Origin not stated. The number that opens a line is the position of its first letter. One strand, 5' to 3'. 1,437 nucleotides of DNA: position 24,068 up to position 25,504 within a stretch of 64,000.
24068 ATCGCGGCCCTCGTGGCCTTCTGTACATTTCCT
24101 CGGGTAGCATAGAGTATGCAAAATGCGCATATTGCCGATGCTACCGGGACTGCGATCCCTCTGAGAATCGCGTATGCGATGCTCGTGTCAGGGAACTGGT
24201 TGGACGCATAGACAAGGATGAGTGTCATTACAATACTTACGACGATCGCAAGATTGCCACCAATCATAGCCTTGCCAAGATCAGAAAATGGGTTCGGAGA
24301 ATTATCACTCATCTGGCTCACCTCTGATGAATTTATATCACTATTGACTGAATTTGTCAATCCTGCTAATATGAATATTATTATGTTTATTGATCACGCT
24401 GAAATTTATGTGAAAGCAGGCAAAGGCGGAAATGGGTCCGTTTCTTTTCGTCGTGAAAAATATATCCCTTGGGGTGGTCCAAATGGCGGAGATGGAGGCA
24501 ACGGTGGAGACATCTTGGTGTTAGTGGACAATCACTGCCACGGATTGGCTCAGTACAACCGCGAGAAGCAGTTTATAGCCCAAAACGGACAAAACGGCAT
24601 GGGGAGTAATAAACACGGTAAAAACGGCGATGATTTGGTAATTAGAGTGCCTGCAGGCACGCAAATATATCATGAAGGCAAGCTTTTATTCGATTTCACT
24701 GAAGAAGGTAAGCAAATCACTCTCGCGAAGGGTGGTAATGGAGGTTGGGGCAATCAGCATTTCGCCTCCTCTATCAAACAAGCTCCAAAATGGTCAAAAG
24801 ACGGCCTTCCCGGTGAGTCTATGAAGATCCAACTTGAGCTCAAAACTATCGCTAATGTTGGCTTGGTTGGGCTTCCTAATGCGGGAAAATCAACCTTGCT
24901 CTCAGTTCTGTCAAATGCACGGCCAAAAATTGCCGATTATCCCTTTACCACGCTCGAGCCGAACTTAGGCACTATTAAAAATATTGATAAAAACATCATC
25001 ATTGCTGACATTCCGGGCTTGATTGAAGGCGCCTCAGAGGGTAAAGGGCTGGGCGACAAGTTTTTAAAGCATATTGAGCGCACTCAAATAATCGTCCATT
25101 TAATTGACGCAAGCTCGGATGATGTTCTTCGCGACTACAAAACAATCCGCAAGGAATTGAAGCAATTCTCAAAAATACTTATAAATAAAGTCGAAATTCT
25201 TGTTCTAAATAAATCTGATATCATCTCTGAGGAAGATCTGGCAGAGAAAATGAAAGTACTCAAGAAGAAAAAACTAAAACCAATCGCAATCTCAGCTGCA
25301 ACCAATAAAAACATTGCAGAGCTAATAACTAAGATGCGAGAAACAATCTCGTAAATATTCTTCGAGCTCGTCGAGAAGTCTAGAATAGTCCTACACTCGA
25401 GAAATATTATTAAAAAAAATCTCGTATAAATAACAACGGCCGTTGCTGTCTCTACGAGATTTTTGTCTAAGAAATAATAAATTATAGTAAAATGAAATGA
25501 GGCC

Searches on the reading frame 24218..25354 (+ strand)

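Call 56: search_protein_families(library=pfam, proteins=[window:24218-25354:+], max_evalue=0.001)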
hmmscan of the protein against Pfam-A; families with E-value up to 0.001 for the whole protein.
window:24218-25354:+ (378 aa): 6 families
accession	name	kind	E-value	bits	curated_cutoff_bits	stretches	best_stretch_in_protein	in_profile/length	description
PF01018.28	GTP1_OBG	-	1.5e-56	190.8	27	1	58-210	1-155/155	GTP1/OBG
PF01926.29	MMR_HSR1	-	4.6e-28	98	21.9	1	213-332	1-113/113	50S ribosome-binding GTPase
PF02421.24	FeoB_N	-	6.9e-15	55.3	27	1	213-372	2-155/156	Ferrous iron transport protein B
PF00025.27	Arf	-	4.9e-07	29.8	22.3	1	213-374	16-171/174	ADP-ribosylation factor family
PF04670.18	Gtr1_RagA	-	5.4e-05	23.2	22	1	216-351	4-139/232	Gtr1/RagA G protein conserved region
PF00350.29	Dynamin_N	-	0.00052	20.5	27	0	255-320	98-160/168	Dynamin family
